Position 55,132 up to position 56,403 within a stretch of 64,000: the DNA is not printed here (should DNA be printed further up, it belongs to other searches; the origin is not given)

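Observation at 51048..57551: Non-canonical seven-gene sugar-phosphate catabolic cluster with no obvious assigned pathway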

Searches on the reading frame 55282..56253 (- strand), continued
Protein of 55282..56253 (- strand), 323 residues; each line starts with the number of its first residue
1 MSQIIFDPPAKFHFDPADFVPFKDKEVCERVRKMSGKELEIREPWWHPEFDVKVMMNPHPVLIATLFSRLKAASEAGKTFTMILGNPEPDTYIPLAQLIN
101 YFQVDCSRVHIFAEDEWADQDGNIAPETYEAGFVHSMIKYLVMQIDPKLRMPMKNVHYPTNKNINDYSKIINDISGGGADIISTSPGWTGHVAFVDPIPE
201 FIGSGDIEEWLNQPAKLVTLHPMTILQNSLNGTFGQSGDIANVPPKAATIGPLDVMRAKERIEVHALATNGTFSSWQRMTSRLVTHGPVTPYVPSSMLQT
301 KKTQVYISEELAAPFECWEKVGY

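Call 66: fold_search(model_id=the predicted structure, library=pdb)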
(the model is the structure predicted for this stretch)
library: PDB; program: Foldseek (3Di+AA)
matches with E <= 10: 1064; with E <= 0.001: 46
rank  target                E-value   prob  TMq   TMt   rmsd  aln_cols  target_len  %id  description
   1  7lqn_A                6.6e-18  1.00  0.64  0.78   2.9       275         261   20  Glucosamine-6-phosphate Deaminase from H. influenzae (released 2022-01-19)
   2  3hn6_B                1.0e-17  1.00  0.64  0.75   3.2       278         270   18  Crystal structure of glucosamine-6-phosphate deaminase from Borrelia burgdorferi (released 2009-06-09)
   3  5hj5_B                2.0e-17  1.00  0.64  0.77   2.8       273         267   19  Crystal structure of tertiary complex of glucosamine-6-phosphate deaminase from Vibrio cholerae with BETA-D-GLUCOSE-6- (released 2016-02-03)
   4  7lqm_B                2.3e-17  1.00  0.63  0.76   3.2       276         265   17  Glucosamie-6-phosphate Deaminase from Pasturella multocida (released 2022-01-19)
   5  3hn6_A                3.5e-17  1.00  0.63  0.74   3.1       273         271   19  Crystal structure of glucosamine-6-phosphate deaminase from Borrelia burgdorferi (released 2009-06-09)
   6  7lqm_A                4.5e-17  1.00  0.61  0.75   3.1       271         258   18  Glucosamie-6-phosphate Deaminase from Pasturella multocida (released 2022-01-19)
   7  4r7t_B                8.4e-17  1.00  0.61  0.74   3.4       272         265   19  Crystal structure of glucosamine-6-phosphate deaminase from Vibrio cholerae (released 2014-10-01)
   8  4r7t_A                9.5e-17  1.00  0.63  0.76   3.3       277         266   19  Crystal structure of glucosamine-6-phosphate deaminase from Vibrio cholerae (released 2014-10-01)
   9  1ne7_B                1.1e-16  1.00  0.63  0.74   3.1       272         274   18  HUMAN GLUCOSAMINE-6-PHOSPHATE DEAMINASE ISOMERASE AT 1.75 A RESOLUTION COMPLEXED WITH N-ACETYL-GLUCOSAMINE-6-PHOSPHATE (released 2003-09-23)
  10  1dea_A                1.1e-16  1.00  0.64  0.77   2.7       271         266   20  STRUCTURE AND CATALYTIC MECHANISM OF GLUCOSAMINE 6-PHOSPHATE DEAMINASE FROM ESCHERICHIA COLI AT 2.1 ANGSTROMS RESOLUTI (released 1996-01-29)
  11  3hn6_E                1.9e-16  1.00  0.61  0.73   3.3       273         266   19  Crystal structure of glucosamine-6-phosphate deaminase from Borrelia burgdorferi (released 2009-06-09)
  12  3hn6_F                3.1e-16  1.00  0.60  0.73   3.3       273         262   17  Crystal structure of glucosamine-6-phosphate deaminase from Borrelia burgdorferi (released 2009-06-09)
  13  4r7t_C                3.7e-16  1.00  0.63  0.76   3.2       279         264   19  Crystal structure of glucosamine-6-phosphate deaminase from Vibrio cholerae (released 2014-10-01)
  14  2bkv_A                4.2e-16  1.00  0.63  0.83   2.9       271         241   18  Structure and kinetics of a monomeric glucosamine-6-phosphate deaminase: missing link of the NagB superfamily (released 2005-03-09)
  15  2bkv_B                4.2e-16  1.00  0.62  0.81   3.1       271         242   17  Structure and kinetics of a monomeric glucosamine-6-phosphate deaminase: missing link of the NagB superfamily (released 2005-03-09)
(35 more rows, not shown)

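Call 70: search_solved_structures(query=A3, max_evalue=1, show_alignments=1)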
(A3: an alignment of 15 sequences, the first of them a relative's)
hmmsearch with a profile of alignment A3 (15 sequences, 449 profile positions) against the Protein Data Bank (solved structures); distinct sequences matched with E-value up to 1: 10.
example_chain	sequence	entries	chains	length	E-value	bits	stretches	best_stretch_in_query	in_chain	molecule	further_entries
4wgk_A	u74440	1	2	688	1e-13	53.8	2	5-207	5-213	Neutral ceramidase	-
2zws_A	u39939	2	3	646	2e-07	33.1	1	6-226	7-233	Neutral ceramidase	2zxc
6wwt_K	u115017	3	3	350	0.063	15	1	221-280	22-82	Kinesin-like protein KIF14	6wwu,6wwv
6wwp_K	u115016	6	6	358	0.064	14.9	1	221-280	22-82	Kinesin-like protein KIF14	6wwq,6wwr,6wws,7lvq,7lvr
6wwm_K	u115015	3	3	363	0.066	14.9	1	221-280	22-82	Kinesin-like protein KIF14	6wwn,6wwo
6wwi_K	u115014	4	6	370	0.067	14.9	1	221-280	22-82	Kinesin-like protein KIF14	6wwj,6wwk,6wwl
6wwe_K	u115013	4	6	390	0.071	14.8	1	221-280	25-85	Kinesin-like protein KIF14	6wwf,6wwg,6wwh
4ozq_A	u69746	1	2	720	0.17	13.6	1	221-280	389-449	Chimera of Maltose-binding periplasmic protein and Kinesin family member 14 protein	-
4ymx_A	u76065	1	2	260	0.49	12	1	249-330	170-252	ABC-type amino acid transport system, periplasmic component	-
1ylk_A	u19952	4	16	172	0.94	11.1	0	9-80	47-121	Hypothetical protein Rv1284/MT1322 | Beta-carbonic anhydrase 1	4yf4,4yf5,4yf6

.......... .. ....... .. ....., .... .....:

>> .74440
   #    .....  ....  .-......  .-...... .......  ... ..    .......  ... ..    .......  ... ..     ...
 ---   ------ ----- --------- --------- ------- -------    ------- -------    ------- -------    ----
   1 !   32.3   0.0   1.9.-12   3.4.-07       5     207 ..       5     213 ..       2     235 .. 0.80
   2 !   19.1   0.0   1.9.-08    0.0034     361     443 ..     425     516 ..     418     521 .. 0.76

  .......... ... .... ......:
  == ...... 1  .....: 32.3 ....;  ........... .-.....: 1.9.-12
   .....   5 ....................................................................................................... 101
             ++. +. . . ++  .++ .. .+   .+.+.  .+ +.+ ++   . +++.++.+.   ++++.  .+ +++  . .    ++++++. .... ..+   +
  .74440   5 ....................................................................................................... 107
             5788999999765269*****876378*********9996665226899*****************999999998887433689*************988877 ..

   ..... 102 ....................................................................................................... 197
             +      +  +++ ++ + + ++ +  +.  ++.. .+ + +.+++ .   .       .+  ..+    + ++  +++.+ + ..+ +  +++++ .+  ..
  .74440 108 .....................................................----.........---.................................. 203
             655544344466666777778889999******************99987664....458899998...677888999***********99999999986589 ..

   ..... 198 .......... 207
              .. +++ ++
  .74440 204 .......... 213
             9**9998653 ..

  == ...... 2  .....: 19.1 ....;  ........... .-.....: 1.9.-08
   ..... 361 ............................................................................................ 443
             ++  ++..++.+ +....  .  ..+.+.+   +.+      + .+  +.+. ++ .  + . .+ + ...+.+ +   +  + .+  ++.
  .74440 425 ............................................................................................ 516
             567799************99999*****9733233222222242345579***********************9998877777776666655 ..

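Call 71: search_protein_families(library=pfam, alignment_id=A3, max_evalue=1)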
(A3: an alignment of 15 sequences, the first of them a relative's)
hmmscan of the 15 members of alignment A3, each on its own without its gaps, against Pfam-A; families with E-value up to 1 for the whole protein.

A. member 1, L014:3393-4739:+ (449 aa): 2 families
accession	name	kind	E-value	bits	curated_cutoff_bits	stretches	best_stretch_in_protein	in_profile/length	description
PF09843.14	DUF2070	-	0.0028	16.5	30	1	34-140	419-522/561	Predicted membrane protein (DUF2070)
PF04734.18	Ceramidase_alk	-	0.16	11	32.1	0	6-100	3-103/509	Neutral/alkaline non-lysosomal ceramidase, N-terminal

B. families by the number of members that match (of 15 scanned): 3 families
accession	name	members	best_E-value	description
PF04734.18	Ceramidase_alk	12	3.5e-12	Neutral/alkaline non-lysosomal ceramidase, N-terminal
PF09843.14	DUF2070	7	4.5e-05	Predicted membrane protein (DUF2070)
PF24229.1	Phage_TreK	1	0.067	Staphylococcus phage terminal repeat-encoded protein TreK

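Call 92: search_protein_families(library=pfam, proteins=[L023:886-3489:+, L023:3981-5018:+, L023:5590-6465:+, L020:8054-8401:+, L007:4864-5817:-, L040:15781-17007:+, L031:10996-13221:+, L031:13298-14551:-, L031:15870-16793:-, L031:14567-15838:-], max_evalue=0.001)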
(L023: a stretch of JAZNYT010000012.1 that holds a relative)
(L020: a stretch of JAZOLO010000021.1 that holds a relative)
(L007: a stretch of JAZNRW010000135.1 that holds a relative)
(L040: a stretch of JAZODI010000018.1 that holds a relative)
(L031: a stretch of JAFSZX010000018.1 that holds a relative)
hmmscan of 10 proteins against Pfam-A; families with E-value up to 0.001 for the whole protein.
L023:886-3489:+ (868 aa): 3 families
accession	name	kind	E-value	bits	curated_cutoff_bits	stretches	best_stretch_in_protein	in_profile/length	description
PF01411.24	tRNA-synt_2c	-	1.2e-194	648.3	30.3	1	9-548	2-551/552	tRNA synthetases class II (A)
PF07973.19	tRNA_SAD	-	6.2e-18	64.9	24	1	646-689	1-44/44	Threonyl and Alanyl tRNA synthetase second additional domain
PF02272.25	DHHA1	-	3.2e-09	37.6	25.9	1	768-865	5-99/102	DHHA1 domain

L023:3981-5018:+ (346 aa): 2 families
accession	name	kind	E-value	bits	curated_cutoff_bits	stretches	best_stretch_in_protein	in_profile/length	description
PF21694.2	DNA_pol3_delta_C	-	3.4e-17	63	27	1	226-344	1-120/121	DNA polymerase III delta subunit, C-terminal domain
PF06144.19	DNA_pol3_delta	-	1.4e-09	38.5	21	1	25-141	1-113/124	DNA polymerase III, delta subunit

L023:5590-6465:+ (292 aa): 2 families
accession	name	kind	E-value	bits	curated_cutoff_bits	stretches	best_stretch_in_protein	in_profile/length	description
PF08340.16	YicC-like_C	-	7.5e-47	158.8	27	1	173-292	1-120/120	Endoribonuclease YicC-like, C-terminal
PF03755.18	YicC-like_N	-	9.8e-45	153.2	25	1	2-155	1-154/156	Endoribonuclease YicC-like, N-terminal region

L020:8054-8401:+ (116 aa): 1 family
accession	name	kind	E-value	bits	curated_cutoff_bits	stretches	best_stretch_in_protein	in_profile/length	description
PF01192.27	RNA_pol_Rpb6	-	6.8e-05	23.2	26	1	35-97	1-49/53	RNA polymerase Rpb6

L007:4864-5817:- (318 aa): 1 family
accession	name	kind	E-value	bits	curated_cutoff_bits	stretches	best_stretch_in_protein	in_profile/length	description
PF03547.23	Mem_trans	-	2.1e-28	99.4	25.7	2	22-151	2-133/343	Membrane transport protein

L040:15781-17007:+ (409 aa): 1 family
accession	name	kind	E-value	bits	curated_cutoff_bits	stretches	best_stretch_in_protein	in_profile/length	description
PF18164.7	GNAT_C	-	1.6e-29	103.1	22.8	1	266-407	16-142/142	GNAT-like C-terminal domain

L031:10996-13221:+ (742 aa): 4 families
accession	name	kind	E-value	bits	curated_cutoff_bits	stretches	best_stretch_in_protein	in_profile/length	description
PF17389.8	Bac_rhamnosid6H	-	7.2e-104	348.2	24.5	1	320-657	1-337/339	Bacterial alpha-L-rhamnosidase 6 hairpin glycosidase domain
PF08531.16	Bac_rhamnosid_N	-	7.9e-41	140.2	25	1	42-201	1-168/172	Alpha-L-rhamnosidase N-terminal domain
PF05592.18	Bac_rhamnosid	-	4.9e-27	94.2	22.2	1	214-316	2-102/102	Bacterial alpha-L-rhamnosidase concanavalin-like domain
PF17390.7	Bac_rhamnosid_C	-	5.2e-11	42.7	22.1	1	661-722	1-62/78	Bacterial alpha-L-rhamnosidase C-terminal domain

L031:13298-14551:- (418 aa): 1 family
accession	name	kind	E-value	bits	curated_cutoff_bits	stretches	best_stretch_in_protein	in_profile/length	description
PF06134.17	RhaA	-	2e-170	568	22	1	2-417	6-417/417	L-rhamnose isomerase (RhaA)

L031:15870-16793:- (308 aa): 1 family
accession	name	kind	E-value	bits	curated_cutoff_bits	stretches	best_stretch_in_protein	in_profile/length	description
PF00596.27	Aldolase_II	-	5.5e-26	92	22.2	1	26-251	4-182/183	Class II Aldolase and Adducin N-terminal domain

L031:14567-15838:- (424 aa): 2 families
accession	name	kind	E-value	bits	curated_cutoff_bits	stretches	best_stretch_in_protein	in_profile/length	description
PF02782.22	FGGY_C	-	3.7e-22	79.5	27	1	240-420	1-195/198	FGGY family of carbohydrate kinases, C-terminal domain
PF00370.27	FGGY_N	-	1.2e-20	74.6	28.8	1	3-214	1-217/245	FGGY family of carbohydrate kinases, N-terminal domain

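Call 99: search_protein_families(library=ncbifam, proteins=[L001:13752-14867:+, L001:14974-16467:+, L001:16536-17828:+, L075:5784-7046:+, L007:4864-5817:-, L004:8743-9300:+, L008:7918-8943:-, L043:4403-5038:+, L004:3693-4361:+, L030:11481-11933:-], max_evalue=0.000001)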
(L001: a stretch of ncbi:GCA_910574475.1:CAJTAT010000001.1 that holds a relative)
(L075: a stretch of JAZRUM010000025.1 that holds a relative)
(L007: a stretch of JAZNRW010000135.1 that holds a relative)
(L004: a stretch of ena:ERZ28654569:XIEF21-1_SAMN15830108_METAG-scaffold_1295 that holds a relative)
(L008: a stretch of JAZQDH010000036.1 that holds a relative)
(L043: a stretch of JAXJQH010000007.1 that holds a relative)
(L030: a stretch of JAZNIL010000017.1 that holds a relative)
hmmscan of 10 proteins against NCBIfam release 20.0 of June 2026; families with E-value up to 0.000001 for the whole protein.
L001:13752-14867:+ (371 aa): 5 families
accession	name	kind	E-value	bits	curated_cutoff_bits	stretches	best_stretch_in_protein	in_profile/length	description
NF041827.1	YtfQ_transport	equivalog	2.9e-15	56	510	1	71-299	15-242/320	galactofuranose ABC transporter, galactofuranose-binding protein YtfQ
NF007936.0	PRK10653.1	equivalog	3e-12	46.5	337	1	98-303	43-239/295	ribose ABC transporter substrate-binding protein RbsB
TIGR02634.1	xylF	equivalog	5.9e-11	42.5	389.55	1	108-296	25-209/302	D-xylose ABC transporter substrate-binding protein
NF007680.0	PRK10355.1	equivalog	3.5e-09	36.3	504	1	80-302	24-242/331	D-xylose ABC transporter substrate-binding protein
NF040907.2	ChvE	equivalog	1.6e-08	34.1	460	1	119-220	36-134/324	multiple monosaccharide ABC transporter substrate-binding protein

L001:14974-16467:+ (497 aa): 12 families
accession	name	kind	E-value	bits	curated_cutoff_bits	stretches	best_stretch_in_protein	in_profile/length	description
TIGR01312.1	XylB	equivalog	1.2e-106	357.2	380.25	1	5-480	1-480/481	xylulokinase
TIGR01314.1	gntK_FGGY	equivalog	4.8e-64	216.7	648.55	1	5-480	3-486/505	gluconokinase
NF011601.0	PRK15027.1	equivalog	2.5e-60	204.3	912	1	3-484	1-480/484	xylulokinase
TIGR01311.1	glycerol_kin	equivalog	1.4e-53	182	590.35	1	5-475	4-485/496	glycerol kinase GlpK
NF008187.0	PRK10939.1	equivalog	1.5e-45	155.8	528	2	5-311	7-316/521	autoinducer-2 kinase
NF000756.0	PRK00047.1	subfamily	4e-45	154.1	498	1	5-472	8-483/502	glycerol kinase GlpK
TIGR01315.1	5C_CHO_kinase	subfamily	7.8e-45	153.6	408.7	2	4-256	2-275/541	FGGY family pentulose kinase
NF003154.0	PRK04123.1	equivalog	7.5e-42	143.8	428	1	5-489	7-543/554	ribulokinase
TIGR02628.1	fuculo_kin_coli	equivalog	1.7e-34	119.6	470.9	1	6-457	5-458/465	L-fuculokinase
TIGR01234.1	L-ribulokinase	equivalog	3.8e-30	105.1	583.25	1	51-481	64-524/536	ribulokinase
TIGR02627.1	rhamnulo_kin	equivalog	1.8e-16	59.8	527.95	1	69-262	67-254/454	rhamnulokinase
NF007925.0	PRK10640.1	equivalog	6e-14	51.3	639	1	70-216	74-219/489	rhamnulokinase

L001:16536-17828:+ (430 aa): 10 families
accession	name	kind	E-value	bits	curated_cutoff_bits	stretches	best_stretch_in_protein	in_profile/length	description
NF047937.1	TransRegNagC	equivalog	2.1e-41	142.4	650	1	14-390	17-381/399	DNA-binding transcriptional regulator NagC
NF049930.1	TransRegMlc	equivalog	2.8e-36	125.7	530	1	14-370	22-367/405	sugar metabolism global transcriptional regulator Mlc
TIGR00744.1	ROK_glcA_fam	subfamily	9.2e-29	100.7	260.35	1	116-364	43-279/318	ROK family glucokinase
NF007251.0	PRK09698.1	equivalog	3.1e-16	59.5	253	1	212-298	137-220/304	allose kinase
NF007108.0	PRK09557.1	equivalog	4.1e-16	59.2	443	1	85-353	10-262/303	fructokinase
NF042998.1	bglucokin_BglK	equivalog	2.1e-14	53.5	550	1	135-358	53-255/291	beta-glucoside kinase BglK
NF045551.1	GK_Pyrobac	equivalog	8.2e-11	41.7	500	1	179-390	87-278/294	ATP-dependent glucokinase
NF003461.0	PRK05082.1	subfamily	1.4e-10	41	283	1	173-301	89-212/291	N-acetylmannosamine kinase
NF047821.1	NactlManKinNanK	equivalog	1.6e-09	37.7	450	1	173-298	89-209/288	N-acetylmannosamine kinase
NF009835.0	PRK13310.1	equivalog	3.5e-07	29.8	380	1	203-348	119-257/303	N-acetylglucosamine kinase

L075:5784-7046:+ (421 aa): 7 families
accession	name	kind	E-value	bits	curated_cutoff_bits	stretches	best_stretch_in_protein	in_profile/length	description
NF041097.1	keto_inos_dh_IolM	equivalog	1.7e-17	63.2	450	1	5-355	29-374/389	scyllo-inosose 3-dehydrogenase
TIGR00692.1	tdh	equivalog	2.1e-12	46.7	458.35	1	12-292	7-263/340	L-threonine 3-dehydrogenase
NF003808.0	PRK05396.1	equivalog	5.3e-12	45.3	380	1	12-344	9-314/341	L-threonine 3-dehydrogenase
NF010344.0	PRK13771.1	subfamily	6.2e-09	35.3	349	0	7-93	3-82/334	putative alcohol dehydrogenase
NF007489.0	PRK10083.1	equivalog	7.5e-08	31.7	376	0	6-98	2-86/339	Zn-dependent oxidoreductase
TIGR03989.1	Rxyl_3153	subfamily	2.3e-07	30.4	440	0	10-95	8-85/370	NDMA-dependent alcohol dehydrogenase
TIGR03451.1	mycoS_dep_FDH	equivalog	9.9e-07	27.9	512.9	0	14-95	12-84/358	S-(hydroxymethyl)mycothiol dehydrogenase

L007:4864-5817:- (318 aa): 1 family
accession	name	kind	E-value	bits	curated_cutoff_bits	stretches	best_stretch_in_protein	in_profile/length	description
TIGR00946.1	2a69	subfamily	1.1e-15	57.6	246.05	2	23-145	7-136/336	auxin efflux carrier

L004:8743-9300:+ (185 aa): 0 families

L008:7918-8943:- (342 aa): 15 families
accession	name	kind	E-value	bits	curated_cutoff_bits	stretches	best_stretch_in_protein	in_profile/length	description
NF041633.1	trifunc_aldol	exception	1.6e-171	571.6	700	1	3-342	243-580/580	KHG/KDPG aldolase/sugar kinase fusion protein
NF041332.1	KDG_KDGal_kin_Halo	equivalog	6.7e-78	262.3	440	1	1-342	1-320/320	bifunctional 2-dehydro-3-deoxygluconokinase/2-dehydro-3-deoxygalactonokinase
NF040938.1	KDG_KDGal_kin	equivalog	4.9e-37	127.7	400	1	4-329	1-300/305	bifunctional 2-dehydro-3-deoxygluconokinase/2-dehydro-3-deoxygalactonokinase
TIGR04382.1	myo_inos_iolC_N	equivalog_domain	7.4e-31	107.6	300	1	4-330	4-307/309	5-dehydro-2-deoxygluconokinase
NF008353.0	PRK11142.1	equivalog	3.1e-17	63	341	1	23-319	29-289/307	ribokinase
NF049991.1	TagKinase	equivalog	5.1e-17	61.7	420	1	4-321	10-303/321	tagatose kinase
TIGR02152.1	D_ribokin_bact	equivalog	2.7e-16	59.8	299.65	1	174-314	160-281/298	ribokinase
NF052444.1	DhDoxglucKinKdgK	equivalog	3.3e-16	59.5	400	1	3-208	2-208/303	2-dehydro-3-deoxygluconokinase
NF006957.1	PRK09434.1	equivalog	2.2e-14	53.7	450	1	1-305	1-272/302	fructokinase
NF053626.1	RibKinHalex1628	equivalog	1.6e-13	50.8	330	0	33-208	38-196/293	ATP-dependent ribose-1-phosphate kinase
NF041134.1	R1P_kin_Thcocales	equivalog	5.5e-13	49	500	0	20-166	24-155/291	ADP-dependent ribose-1-phosphate kinase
NF047869.1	myo_kin_aldol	exception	4.5e-12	45.1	600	1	31-178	37-182/586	bifunctional 5-dehydro-2-deoxygluconokinase/5-dehydro-2-deoxyphosphogluconate aldolase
NF007321.0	PRK09813.1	equivalog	3.5e-10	39.8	247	0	31-80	21-71/261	fructoselysine 6-kinase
TIGR03168.1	1-PFK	subfamily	1.5e-09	37.2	216.4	1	13-331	15-298/305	hexose kinase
TIGR03828.1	pfkB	equivalog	9.5e-08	31.4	292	1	25-331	27-298/305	1-phosphofructokinase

L043:4403-5038:+ (212 aa): 8 families
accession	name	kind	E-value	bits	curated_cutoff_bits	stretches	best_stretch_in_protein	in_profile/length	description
NF004325.0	PRK05718.1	subfamily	2e-85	285.5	241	1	3-208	7-212/213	keto-hydroxyglutarate-aldolase/keto-deoxy-phosphogluconate aldolase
TIGR01182.1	eda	subfamily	2.6e-81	271.8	156.05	1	8-205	5-202/204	bifunctional 4-hydroxy-2-oxoglutarate aldolase/2-dehydro-3-deoxy-phosphogluconate aldolase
NF004673.0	PRK06015.1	equivalog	1.8e-61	207.6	320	1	2-206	6-210/212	2-dehydro-3-deoxy-phosphogluconate aldolase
NF041633.1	trifunc_aldol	exception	8.5e-55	186.3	700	1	4-209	2-219/580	KHG/KDPG aldolase/sugar kinase fusion protein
NF005119.0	PRK06552.1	subfamily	2.6e-44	151.3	238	1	3-209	5-211/213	bifunctional 2-keto-4-hydroxyglutarate aldolase/2-keto-3-deoxy-6-phosphogluconate aldolase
NF005673.0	PRK07455.1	equivalog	4.4e-44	150.2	232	1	4-206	6-208/213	bifunctional 4-hydroxy-2-oxoglutarate aldolase/2-dehydro-3-deoxy-phosphogluconate aldolase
NF005499.0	PRK07114.1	equivalog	1.1e-36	126.7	275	1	3-211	8-221/223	bifunctional 4-hydroxy-2-oxoglutarate aldolase/2-dehydro-3-deoxy-phosphogluconate aldolase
NF006600.0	PRK09140.1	subfamily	7.2e-30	103.8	207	1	10-185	10-187/210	2-dehydro-3-deoxy-6-phosphogalactonate aldolase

L004:3693-4361:+ (222 aa): 7 families
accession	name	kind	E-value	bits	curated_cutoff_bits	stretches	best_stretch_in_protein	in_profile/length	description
TIGR01163.1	rpe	equivalog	6.2e-76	254.4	212.6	1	4-214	1-211/211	ribulose-phosphate 3-epimerase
NF004076.0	PRK05581.1-4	subfamily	6.6e-73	244.6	165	1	2-209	4-211/221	ribulose-phosphate 3-epimerase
NF007266.0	PRK09722.1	equivalog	6.1e-54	182.9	271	1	1-200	1-200/230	D-allulose 6-phosphate 3-epimerase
NF005944.0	PRK08005.1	equivalog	1.2e-27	96.6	376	1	6-207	4-201/210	ribulose-phosphate 3 epimerase family protein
NF005986.0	PRK08091.1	equivalog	2.6e-20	73.4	264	1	5-205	15-215/229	ribulose-phosphate 3-epimerase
NF010658.0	PRK14057.1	equivalog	3.3e-15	56.3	530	1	28-203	47-227/254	epimerase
TIGR03128.2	RuMP_HxlA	equivalog_domain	3.9e-08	33.2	200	1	76-215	70-203/205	3-hexulose-6-phosphate synthase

L030:11481-11933:- (151 aa): 0 families
